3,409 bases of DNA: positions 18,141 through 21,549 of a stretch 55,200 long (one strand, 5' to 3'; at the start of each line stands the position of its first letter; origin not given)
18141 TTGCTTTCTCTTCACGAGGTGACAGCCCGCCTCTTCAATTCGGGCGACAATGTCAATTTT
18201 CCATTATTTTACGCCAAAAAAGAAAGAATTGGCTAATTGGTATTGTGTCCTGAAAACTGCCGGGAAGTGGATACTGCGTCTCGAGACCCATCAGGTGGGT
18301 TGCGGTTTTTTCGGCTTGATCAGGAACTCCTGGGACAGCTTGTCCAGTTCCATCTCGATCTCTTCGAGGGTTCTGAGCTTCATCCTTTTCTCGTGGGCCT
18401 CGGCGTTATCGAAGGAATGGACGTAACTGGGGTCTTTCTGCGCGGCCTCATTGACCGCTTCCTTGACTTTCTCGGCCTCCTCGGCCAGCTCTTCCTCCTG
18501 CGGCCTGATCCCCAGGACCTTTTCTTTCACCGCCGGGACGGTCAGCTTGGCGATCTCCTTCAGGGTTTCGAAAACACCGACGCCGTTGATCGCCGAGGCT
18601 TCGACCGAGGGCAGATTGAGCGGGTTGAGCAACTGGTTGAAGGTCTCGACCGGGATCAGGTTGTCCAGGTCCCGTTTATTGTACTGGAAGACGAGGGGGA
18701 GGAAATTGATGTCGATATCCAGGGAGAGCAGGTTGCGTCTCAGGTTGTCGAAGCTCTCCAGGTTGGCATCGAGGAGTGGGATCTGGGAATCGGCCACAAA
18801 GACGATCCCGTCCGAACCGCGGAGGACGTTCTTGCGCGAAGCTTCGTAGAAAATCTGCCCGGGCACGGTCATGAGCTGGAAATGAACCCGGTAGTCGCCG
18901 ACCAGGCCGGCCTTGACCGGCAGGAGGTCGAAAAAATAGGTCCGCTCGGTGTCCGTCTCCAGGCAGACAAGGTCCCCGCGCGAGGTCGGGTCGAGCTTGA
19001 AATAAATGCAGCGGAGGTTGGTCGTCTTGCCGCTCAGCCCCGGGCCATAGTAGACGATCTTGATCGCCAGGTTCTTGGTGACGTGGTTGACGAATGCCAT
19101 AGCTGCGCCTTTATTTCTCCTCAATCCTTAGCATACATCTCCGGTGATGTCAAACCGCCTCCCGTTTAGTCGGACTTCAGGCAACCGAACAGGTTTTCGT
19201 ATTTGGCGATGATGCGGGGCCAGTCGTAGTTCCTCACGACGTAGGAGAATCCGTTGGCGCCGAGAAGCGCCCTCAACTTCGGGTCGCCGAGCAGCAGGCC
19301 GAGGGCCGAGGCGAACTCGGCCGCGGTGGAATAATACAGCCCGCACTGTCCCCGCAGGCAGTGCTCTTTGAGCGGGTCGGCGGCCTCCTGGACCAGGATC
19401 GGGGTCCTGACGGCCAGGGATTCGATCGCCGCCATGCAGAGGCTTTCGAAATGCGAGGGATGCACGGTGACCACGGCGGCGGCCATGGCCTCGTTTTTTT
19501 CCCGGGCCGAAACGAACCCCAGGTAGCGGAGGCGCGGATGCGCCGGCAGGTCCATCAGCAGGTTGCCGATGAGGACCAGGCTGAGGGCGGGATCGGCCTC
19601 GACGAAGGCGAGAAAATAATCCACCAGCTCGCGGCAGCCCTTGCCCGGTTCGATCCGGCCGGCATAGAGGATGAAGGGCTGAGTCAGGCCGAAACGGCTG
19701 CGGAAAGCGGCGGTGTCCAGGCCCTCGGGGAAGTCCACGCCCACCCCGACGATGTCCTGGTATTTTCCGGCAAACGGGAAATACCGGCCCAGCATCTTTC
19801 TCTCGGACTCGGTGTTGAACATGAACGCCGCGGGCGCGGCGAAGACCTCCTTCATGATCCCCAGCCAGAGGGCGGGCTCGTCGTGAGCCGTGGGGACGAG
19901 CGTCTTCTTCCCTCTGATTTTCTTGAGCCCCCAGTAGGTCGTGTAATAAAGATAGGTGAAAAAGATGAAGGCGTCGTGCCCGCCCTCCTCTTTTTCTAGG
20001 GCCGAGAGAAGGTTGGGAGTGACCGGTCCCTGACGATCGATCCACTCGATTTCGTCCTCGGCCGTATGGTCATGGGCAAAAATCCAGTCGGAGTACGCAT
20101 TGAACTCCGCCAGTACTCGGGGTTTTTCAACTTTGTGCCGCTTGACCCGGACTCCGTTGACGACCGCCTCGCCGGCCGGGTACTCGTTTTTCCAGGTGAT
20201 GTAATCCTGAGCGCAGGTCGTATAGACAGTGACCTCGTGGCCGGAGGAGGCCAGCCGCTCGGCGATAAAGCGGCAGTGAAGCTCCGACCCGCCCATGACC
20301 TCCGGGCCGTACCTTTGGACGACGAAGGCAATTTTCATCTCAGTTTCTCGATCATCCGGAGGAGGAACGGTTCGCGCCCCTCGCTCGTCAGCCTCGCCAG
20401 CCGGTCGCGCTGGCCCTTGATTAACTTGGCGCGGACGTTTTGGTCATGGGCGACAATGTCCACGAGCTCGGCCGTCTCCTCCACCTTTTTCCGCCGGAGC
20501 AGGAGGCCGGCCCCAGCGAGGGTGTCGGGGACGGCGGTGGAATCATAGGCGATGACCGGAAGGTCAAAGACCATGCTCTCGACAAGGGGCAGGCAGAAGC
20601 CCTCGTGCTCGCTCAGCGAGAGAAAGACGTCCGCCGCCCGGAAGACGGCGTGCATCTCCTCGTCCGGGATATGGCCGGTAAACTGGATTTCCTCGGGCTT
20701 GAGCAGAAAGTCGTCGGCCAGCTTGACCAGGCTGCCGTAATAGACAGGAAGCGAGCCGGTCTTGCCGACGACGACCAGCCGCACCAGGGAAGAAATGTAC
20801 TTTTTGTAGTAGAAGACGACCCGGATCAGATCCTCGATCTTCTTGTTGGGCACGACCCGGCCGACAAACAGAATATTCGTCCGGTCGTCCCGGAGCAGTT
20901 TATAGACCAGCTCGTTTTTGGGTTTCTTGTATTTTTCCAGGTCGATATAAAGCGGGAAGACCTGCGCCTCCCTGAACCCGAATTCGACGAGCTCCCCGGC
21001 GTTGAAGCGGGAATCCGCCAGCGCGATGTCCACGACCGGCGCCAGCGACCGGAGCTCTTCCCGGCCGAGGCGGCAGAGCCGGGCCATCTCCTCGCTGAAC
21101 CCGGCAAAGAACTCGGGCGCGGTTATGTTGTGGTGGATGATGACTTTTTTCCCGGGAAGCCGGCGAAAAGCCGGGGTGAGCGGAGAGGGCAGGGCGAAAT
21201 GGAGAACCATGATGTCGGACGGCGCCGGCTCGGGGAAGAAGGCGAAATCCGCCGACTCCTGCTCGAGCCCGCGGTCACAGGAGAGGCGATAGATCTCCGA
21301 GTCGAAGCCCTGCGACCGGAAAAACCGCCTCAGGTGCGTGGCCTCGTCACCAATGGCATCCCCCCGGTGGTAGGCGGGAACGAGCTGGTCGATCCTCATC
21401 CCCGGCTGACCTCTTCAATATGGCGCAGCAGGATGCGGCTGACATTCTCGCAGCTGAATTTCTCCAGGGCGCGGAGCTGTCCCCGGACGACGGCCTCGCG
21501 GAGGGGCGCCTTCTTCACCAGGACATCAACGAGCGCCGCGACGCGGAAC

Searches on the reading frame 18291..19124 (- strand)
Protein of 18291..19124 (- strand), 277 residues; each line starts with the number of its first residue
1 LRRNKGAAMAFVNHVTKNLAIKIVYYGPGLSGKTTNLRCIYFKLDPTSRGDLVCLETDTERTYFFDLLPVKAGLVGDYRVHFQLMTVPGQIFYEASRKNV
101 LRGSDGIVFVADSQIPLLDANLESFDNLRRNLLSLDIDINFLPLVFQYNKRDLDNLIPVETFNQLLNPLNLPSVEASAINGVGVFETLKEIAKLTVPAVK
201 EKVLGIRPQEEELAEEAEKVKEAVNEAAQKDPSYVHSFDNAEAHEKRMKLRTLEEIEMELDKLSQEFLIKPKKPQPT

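Call 3: search_protein_families(library=pfam, proteins=[window:18291-19124:-], max_evalue=0.01)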
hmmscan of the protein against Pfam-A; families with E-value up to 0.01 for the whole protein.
window:18291-19124:- (277 aa): 1 family
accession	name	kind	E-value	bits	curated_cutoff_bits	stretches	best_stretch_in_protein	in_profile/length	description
PF00071.28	Ras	-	0.0018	18.3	21.6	1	75-193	43-158/162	Ras family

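Call 12: search_protein_families(library=ncbifam, proteins=[window:18291-19124:-], max_evalue=0.01)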
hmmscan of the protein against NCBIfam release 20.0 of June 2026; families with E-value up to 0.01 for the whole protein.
window:18291-19124:- (277 aa): 2 families
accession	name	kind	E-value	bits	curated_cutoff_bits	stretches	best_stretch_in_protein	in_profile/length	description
NF009891.0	PRK13351.1-1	equivalog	0.00021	20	597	1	22-213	11-185/681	elongation factor G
TIGR00231.1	small_GTP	domain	0.0063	16.3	42.5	0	21-155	4-126/164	GTP-binding protein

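Call 13: search_solved_structures(query=window:18291-19124:-, max_evalue=0.01, show_alignments=1)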
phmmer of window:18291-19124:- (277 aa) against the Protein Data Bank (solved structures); distinct sequences matched with E-value up to 0.01: 4.
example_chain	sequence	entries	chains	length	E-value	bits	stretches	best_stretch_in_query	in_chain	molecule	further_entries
5ymx_A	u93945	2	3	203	2.4e-62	214.2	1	9-200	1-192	Mutual gliding-motility protein MglA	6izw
6hjh_A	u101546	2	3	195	2.4e-62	214.2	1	9-200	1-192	Mutual gliding-motility protein MglA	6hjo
6h17_A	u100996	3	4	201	2.5e-62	214.2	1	9-200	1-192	Mutual gliding-motility protein MglA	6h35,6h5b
3t12_A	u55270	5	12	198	2.7e-55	191.1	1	8-197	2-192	Gliding protein mglA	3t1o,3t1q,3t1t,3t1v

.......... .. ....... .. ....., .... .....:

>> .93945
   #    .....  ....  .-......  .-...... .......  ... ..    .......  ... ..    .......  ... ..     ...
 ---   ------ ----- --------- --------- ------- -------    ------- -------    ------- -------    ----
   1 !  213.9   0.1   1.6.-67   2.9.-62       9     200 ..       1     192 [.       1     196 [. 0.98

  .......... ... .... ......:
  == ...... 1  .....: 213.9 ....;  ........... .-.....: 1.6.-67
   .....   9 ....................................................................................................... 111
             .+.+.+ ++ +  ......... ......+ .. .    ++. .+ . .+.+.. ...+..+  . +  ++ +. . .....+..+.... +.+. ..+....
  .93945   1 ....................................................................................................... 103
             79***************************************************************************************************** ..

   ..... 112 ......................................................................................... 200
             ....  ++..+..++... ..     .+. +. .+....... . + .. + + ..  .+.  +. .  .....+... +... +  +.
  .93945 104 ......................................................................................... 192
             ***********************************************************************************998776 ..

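Call 17: find_homologous_proteins(query=window:18291-19100:-, max_evalue=1e-20)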
Query window:18291-19100:- (269 aa): 8000 proteins with E <= 1e-20 among 8000 candidates; the best 120 are listed.
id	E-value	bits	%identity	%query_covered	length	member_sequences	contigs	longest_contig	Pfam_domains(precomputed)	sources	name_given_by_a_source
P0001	2.2e-172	590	100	100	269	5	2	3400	-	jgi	jgi:signal recognition particle receptor subunit beta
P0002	2.6e-156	537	92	100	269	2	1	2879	-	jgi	-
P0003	2.4e-154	530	91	100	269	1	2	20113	-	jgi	-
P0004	1.7e-148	511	88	100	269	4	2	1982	-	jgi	jgi:signal recognition particle receptor subunit beta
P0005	5.2e-136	470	81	100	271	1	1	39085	-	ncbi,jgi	-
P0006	2.9e-135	468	79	100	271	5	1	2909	PF00071.29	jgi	jgi:GTPase SAR1 family protein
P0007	1.4e-134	466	80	100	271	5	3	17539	PF00071.29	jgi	jgi:signal recognition particle receptor subunit beta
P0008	2.0e-133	462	79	99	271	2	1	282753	PF00071.29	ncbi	-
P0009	2.4e-132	458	78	99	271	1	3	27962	-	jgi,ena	jgi:hypothetical protein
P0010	3.5e-132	458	76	100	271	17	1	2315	PF00071.29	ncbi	-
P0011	1.1e-131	456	78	99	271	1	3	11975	PF00071.29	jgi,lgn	jgi:signal recognition particle receptor subunit beta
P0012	6.1e-131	454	78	99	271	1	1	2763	-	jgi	jgi:signal recognition particle receptor subunit beta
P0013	6.3e-131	454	77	100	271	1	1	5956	-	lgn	-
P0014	7.8e-131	453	77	100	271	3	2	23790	PF00071.29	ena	-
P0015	1.0e-130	453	77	100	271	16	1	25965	-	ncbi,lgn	ncbi:MAG: GTPase domain-containing protein [Candidatus Aminicenantales bacterium]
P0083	3.8e-109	382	67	96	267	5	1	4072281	-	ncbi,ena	-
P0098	7.3e-108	378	66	98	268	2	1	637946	-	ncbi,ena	-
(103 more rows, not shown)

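Call 18: find_encoding_contigs(protein=P0008, flank=10000, max_places=1)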
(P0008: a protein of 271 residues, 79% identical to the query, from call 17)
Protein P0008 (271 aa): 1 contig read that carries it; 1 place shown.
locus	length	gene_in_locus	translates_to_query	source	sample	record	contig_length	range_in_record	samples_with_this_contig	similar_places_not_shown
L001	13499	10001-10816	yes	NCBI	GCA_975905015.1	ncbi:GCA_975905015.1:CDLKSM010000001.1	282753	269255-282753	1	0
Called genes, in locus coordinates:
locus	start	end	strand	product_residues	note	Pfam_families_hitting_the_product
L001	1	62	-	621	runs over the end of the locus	PF04188:Mannosyl_trans2 (weak)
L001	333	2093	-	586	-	PF03577:Peptidase_C69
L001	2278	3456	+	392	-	-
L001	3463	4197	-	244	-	PF01416:PseudoU_synth_1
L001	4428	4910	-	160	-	PF18306:LDcluster4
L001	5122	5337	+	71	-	-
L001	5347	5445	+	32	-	-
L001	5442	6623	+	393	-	PF00534:Glycos_transf_1, PF13692:Glyco_trans_1_4, PF13524:Glyco_trans_1_2 (weak)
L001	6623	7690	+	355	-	PF00534:Glycos_transf_1, PF13692:Glyco_trans_1_4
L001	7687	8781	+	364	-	PF00534:Glycos_transf_1, PF13692:Glyco_trans_1_4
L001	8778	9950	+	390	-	PF13439:Glyco_transf_4 (weak), PF00534:Glycos_transf_1, PF13692:Glyco_trans_1_4, PF13524:Glyco_trans_1_2 (weak)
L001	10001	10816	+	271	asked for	PF00071:Ras (weak)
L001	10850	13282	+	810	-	-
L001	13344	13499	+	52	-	?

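Call 19: find_encoding_contigs(protein=P0083, flank=10000, max_places=1)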
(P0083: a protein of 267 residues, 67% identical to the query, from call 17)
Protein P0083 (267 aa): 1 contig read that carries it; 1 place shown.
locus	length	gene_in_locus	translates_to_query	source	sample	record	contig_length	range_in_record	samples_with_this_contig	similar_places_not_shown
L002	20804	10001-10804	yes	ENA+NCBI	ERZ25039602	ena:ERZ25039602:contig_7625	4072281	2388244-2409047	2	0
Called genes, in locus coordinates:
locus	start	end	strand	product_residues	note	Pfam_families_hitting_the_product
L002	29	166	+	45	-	-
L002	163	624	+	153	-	-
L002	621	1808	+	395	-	PF00534:Glycos_transf_1, PF13692:Glyco_trans_1_4, PF13524:Glyco_trans_1_2 (weak)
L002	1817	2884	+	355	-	PF00534:Glycos_transf_1, PF13692:Glyco_trans_1_4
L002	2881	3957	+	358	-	PF00534:Glycos_transf_1, PF13692:Glyco_trans_1_4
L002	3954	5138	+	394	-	PF13439:Glyco_transf_4 (faint), PF00534:Glycos_transf_1, PF13692:Glyco_trans_1_4, PF13524:Glyco_trans_1_2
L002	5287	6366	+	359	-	PF05448:AXE1 (weak), PF02129:Peptidase_S15, PF00326:Peptidase_S9 (faint)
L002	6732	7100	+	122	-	PF08530:PepX_C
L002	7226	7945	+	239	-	PF12838:Fer4_7 (faint), PF13187:Fer4_9 (faint), PF13534:Fer4_17 (faint), PF12837:Fer4_6 (faint), PF13237:Fer4_10 (faint), PF00037:Fer4 (faint), PF12797:Fer4_2 (weak), PF14697:Fer4_21 (weak)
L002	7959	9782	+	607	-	PF02730:AFOR_N, PF01314:AFOR_C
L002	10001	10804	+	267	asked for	-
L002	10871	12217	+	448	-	PF13541:ChlI, PF00158:Sigma54_activat (faint), PF00493:MCM (weak), PF01078:Mg_chelatase, PF07728:AAA_5, PF13335:Mg_chelatase_C (weak)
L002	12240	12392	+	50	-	PF13335:Mg_chelatase_C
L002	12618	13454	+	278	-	PF00596:Aldolase_II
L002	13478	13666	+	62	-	PF00171:Aldedh (weak)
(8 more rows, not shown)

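Call 20: find_encoding_contigs(protein=P0098, flank=10000, max_places=1)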
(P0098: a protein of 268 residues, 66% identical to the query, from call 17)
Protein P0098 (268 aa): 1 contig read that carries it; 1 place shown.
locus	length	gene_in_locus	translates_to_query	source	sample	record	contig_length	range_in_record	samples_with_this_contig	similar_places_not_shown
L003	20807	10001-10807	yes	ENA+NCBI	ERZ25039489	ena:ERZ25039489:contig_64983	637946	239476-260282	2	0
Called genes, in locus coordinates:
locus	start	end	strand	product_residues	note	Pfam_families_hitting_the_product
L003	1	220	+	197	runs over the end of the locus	PF07638:Sigma70_ECF (weak), PF04542:Sigma70_r2, PF08281:Sigma70_r4_2, PF04545:Sigma70_r4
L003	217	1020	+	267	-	-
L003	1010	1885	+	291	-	-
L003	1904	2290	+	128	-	-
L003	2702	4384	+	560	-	PF02878:PGM_PMM_I, PF02879:PGM_PMM_II, PF02880:PGM_PMM_III, PF00408:PGM_PMM_IV (weak)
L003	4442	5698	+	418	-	PF00330:Aconitase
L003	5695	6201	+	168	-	PF00694:Aconitase_C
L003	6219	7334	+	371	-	PF00180:Iso_dh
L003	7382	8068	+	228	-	PF00814:TsaD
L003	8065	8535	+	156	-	PF13302:Acetyltransf_3 (weak), PF13420:Acetyltransf_4 (weak), PF00583:Acetyltransf_1, PF13673:Acetyltransf_10, PF13508:Acetyltransf_7, PF14542:Acetyltransf_CG (weak), PF08445:FR47, PF13527:Acetyltransf_9 (weak)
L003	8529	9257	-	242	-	PF01416:PseudoU_synth_1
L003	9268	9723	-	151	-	PF02481:DNA_processg_A (faint), PF18306:LDcluster4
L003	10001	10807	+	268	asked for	-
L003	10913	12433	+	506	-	PF13541:ChlI, PF00493:MCM (weak), PF01078:Mg_chelatase, PF13191:AAA_16 (weak), PF07728:AAA_5, PF13401:AAA_22 (faint), PF13335:Mg_chelatase_C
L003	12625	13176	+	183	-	-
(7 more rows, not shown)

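Call 22: find_related_loci(query=window:18291-19100:-, collection=genome_contigs, flank=10000)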
Query window:18291-19100:- (269 aa) in genome_contigs; peptide patterns used: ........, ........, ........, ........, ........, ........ (x = any residue, [..] = any of these).
600 stretches matched a pattern (row limit reached: there are more); 434 encode a relative of the query (tblastn E <= 1e-3); the best 80 are kept; 80 distinct loci.
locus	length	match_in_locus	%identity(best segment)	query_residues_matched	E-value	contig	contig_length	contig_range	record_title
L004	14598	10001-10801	78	1-265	3e-139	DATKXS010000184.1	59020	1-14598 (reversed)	MAG TPA_asm: Candidatus Desulfaltia sp. isolate SMAG_U14198 k141_4751674, whole genome shotgun sequence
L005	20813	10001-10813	81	1-269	6e-135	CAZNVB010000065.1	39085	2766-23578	MAG TPA_asm: uncultured Eubacteriales bacterium isolate SRP231805_co4_44 genome assembly, contig: k141_288967, whole gen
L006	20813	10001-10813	74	1-269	9e-135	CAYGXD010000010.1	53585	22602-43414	MAG TPA_asm: uncultured Eubacteriales bacterium isolate ERP119294_co1_437 genome assembly, contig: NODE_597_length_53585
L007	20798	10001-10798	76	1-265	6e-129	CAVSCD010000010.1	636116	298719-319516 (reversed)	MAG: Candidatus Aminicenantes bacterium isolate MFD02979.bin.2.51 genome assembly, contig: contig_50158, whole genome sh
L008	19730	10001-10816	65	1-269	5e-115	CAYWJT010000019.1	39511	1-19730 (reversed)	MAG TPA_asm: uncultured Eubacteriales bacterium isolate binchicken_co107_393 genome assembly, contig: NODE_2549_length_3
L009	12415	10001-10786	66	1-259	7e-115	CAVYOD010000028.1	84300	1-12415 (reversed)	MAG: Candidatus Aminicenantes bacterium isolate MFD04408.bin.2.57 genome assembly, contig: contig_54572, whole genome sh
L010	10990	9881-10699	64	1-262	4e-114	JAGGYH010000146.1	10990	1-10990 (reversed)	MAG: Candidatus Aminicenantes bacterium isolate AUK173 PB_MBMC_127_c_000000000135, whole genome shotgun sequence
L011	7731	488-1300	65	1-262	3e-113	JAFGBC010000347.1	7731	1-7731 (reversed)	MAG: Candidatus Aminicenantes bacterium isolate Zod_Metabat.1003 k87_7488471, whole genome shotgun sequence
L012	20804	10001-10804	66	1-264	7e-112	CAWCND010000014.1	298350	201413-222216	MAG: Candidatus Aminicenantes bacterium isolate MFD03726.bin.3.73 genome assembly, contig: contig_2172, whole genome sho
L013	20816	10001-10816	65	1-269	2e-111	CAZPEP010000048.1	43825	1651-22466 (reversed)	MAG TPA_asm: uncultured Eubacteriales bacterium isolate binchicken_co255_216 genome assembly, contig: k141_2715640, whol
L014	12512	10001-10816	64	1-269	2e-111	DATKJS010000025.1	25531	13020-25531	MAG TPA_asm: Terriglobales bacterium isolate SMAG_U14636 k141_334746, whole genome shotgun sequence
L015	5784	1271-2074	66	1-266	6e-111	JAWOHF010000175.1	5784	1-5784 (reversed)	MAG: Candidatus Aminicenantes bacterium isolate CWP4-2.bin.162 k191_2280111, whole genome shotgun sequence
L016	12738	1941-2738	64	1-262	3e-110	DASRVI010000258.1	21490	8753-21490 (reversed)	MAG TPA_asm: Acidobacteriota bacterium isolate SMAG_U9192 k141_326722, whole genome shotgun sequence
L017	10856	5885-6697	62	1-264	7e-110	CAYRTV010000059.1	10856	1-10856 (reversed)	MAG TPA_asm: uncultured Eubacteriales bacterium isolate binchicken_co8_188 genome assembly, contig: NODE_11583_length_10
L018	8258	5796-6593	65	1-262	5e-110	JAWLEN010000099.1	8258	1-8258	MAG: Candidatus Aminicenantes bacterium isolate 20BLK6-1.bin.65 NODE_10152_length_8258_cov_12.763574, whole genome shotg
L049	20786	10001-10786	59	1-262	2e-104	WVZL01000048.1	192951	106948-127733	MAG: Candidatus Aminicenantes bacterium isolate CS4-C018 C_merged_R1_(paired)_contig_390, whole genome shotgun sequence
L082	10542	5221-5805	57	1-195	4e-74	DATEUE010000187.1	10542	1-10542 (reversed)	MAG TPA_asm: Vicinamibacteria bacterium isolate SMAG_U8333 k141_1714504, whole genome shotgun sequence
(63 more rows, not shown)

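Call 47: search_protein_families(library=pfam, proteins=[L082:6395-7663:-, L082:6189-7610:-, L082:4619-5116:+, L082:3883-4614:+, L082:2402-3583:+, L082:279-2405:+, L049:2676-4637:+], max_evalue=0.001)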
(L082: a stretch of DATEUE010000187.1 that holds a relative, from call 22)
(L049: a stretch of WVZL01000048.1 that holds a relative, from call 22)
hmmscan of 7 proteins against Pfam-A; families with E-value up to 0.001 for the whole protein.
L082:6395-7663:- (422 aa): 0 families

L082:6189-7610:- (473 aa): 0 families

L082:4619-5116:+ (165 aa): 1 family
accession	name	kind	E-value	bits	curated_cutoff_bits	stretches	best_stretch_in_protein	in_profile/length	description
PF13505.12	OMP_b-brl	-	1.3e-05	25.8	28.7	1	11-145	3-155/175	Outer membrane protein beta-barrel domain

L082:3883-4614:+ (243 aa): 0 families

L082:2402-3583:+ (393 aa): 5 families
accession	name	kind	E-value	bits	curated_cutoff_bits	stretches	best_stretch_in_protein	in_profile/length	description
PF02374.21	ArsA_ATPase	-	2.7e-84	283.4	24.3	1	4-302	2-302/305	Anion-transporting ATPase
PF17886.7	ArsA_HSP20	-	4.8e-21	74.5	22.5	1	327-387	3-63/63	HSP20-like domain found in ArsA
PF01656.29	CbiA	-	3.6e-06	27.4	25.4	1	6-133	2-54/125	CobQ/CobB/MinD/ParA nucleotide binding domain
PF13614.12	AAA_31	-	4.7e-06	27.1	27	1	8-143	7-134/177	AAA domain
PF10609.15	ParA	-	0.00033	20.6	27.1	0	5-40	6-41/246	NUBPL iron-transfer P-loop NTPase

L082:279-2405:+ (708 aa): 8 families
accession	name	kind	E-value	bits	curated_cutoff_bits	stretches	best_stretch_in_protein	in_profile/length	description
PF02374.21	ArsA_ATPase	-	2.9e-22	79.7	24.3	1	343-503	2-153/305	Anion-transporting ATPase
PF13614.12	AAA_31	-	1.2e-09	38.8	27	1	349-488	9-131/177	AAA domain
PF01656.29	CbiA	-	1.5e-08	35.1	25.4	1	345-618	2-85/125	CobQ/CobB/MinD/ParA nucleotide binding domain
PF10609.15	ParA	-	1.9e-05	24.6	27.1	0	342-379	4-41/246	NUBPL iron-transfer P-loop NTPase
PF00448.28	SRP54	-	0.00012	22.2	22.7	1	344-385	3-44/196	SRP54-type protein, GTPase domain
PF20720.3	nSTAND3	-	0.00012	22.2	27.2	1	336-376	11-51/155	Novel STAND NTPase 3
PF02572.21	CobA_CobO_BtuR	-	0.00038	21.1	25.7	0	343-376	4-36/172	ATP:corrinoid adenosyltransferase BtuR/CobO/CobP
PF03308.22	MeaB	-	0.00099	18.6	23.1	0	344-383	35-74/273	Methylmalonyl Co-A mutase-associated GTPase MeaB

L049:2676-4637:+ (653 aa): 4 families
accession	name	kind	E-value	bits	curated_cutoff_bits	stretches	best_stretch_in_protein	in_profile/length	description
PF00884.28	Sulfatase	-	2.7e-45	155.4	25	1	215-511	1-297/301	Sulfatase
PF16347.10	SGSH_C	-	4e-16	60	29.3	1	467-626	5-153/154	N-sulphoglucosamine sulphohydrolase, C-terminal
PF01663.27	Phosphodiest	-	2.4e-08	34.4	23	0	431-462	193-224/342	Type I phosphodiesterase / nucleotide pyrophosphatase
PF02995.22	DUF229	-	6.2e-05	22.3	25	1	334-471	267-355/496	Protein of unknown function (DUF229)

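Call 103: search_protein_families(library=padloc, proteins=[window:18291-19100:-], max_evalue=0.001)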
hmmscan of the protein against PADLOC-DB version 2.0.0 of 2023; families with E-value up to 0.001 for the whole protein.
window:18291-19100:- (269 aa): 0 families

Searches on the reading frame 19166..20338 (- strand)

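Call 3: search_protein_families(library=pfam, proteins=[window:19166-20338:-], max_evalue=0.01)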
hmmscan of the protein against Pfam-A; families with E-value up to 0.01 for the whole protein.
window:19166-20338:- (390 aa): 5 families
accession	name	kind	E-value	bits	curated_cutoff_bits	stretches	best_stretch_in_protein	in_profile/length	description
PF00534.26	Glycos_transf_1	-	9.2e-16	58.3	26.4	1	213-363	8-169/172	Glycosyl transferases group 1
PF13692.12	Glyco_trans_1_4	-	1e-12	49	27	1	221-352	2-142/142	Glycosyl transferases group 1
PF13439.12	Glyco_transf_4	-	2.7e-06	28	28.5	1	15-197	1-162/170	Glycosyltransferase Family 4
PF13524.12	Glyco_trans_1_2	-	2.2e-05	24.9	25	1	242-380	5-142/144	Glycosyl transferase-like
PF13579.12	Glyco_trans_4_4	-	0.0011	19.8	29.7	1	16-71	1-48/158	Glycosyl transferase 4-like domain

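Call 103: search_protein_families(library=padloc, proteins=[window:19166-20338:-], max_evalue=0.001)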
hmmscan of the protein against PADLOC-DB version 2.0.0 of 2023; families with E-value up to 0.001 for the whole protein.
window:19166-20338:- (390 aa): 0 families

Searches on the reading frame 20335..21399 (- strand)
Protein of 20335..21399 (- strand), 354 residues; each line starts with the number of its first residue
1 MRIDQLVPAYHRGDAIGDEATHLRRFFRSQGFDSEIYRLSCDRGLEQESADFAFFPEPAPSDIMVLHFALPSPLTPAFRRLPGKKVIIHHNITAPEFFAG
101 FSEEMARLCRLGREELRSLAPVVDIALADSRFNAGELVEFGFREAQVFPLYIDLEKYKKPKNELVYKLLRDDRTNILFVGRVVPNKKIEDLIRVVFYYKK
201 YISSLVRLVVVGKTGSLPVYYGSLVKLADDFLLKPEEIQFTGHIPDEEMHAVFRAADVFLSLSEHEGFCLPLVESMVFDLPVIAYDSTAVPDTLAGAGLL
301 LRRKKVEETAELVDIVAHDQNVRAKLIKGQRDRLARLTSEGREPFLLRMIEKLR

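Call 3: search_protein_families(library=pfam, proteins=[window:20335-21399:-], max_evalue=0.01)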
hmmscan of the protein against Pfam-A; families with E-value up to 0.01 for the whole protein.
window:20335-21399:- (354 aa): 4 families
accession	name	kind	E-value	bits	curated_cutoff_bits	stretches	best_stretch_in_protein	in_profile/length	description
PF00534.26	Glycos_transf_1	-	1.9e-24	86.5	26.4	1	169-331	11-170/172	Glycosyl transferases group 1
PF13692.12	Glyco_trans_1_4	-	4.3e-18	66.4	27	1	174-313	2-136/142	Glycosyl transferases group 1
PF20706.3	GT4-conflict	-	0.00017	21.1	26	1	167-306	193-324/385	Family 4 Glycosyltransferase in conflict systems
PF13524.12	Glyco_trans_1_2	-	0.0004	20.8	25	1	234-336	27-132/144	Glycosyl transferase-like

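Call 103: search_protein_families(library=padloc, proteins=[window:20335-21399:-], max_evalue=0.001)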
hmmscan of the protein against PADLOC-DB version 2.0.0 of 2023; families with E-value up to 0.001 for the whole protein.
window:20335-21399:- (354 aa): 0 families
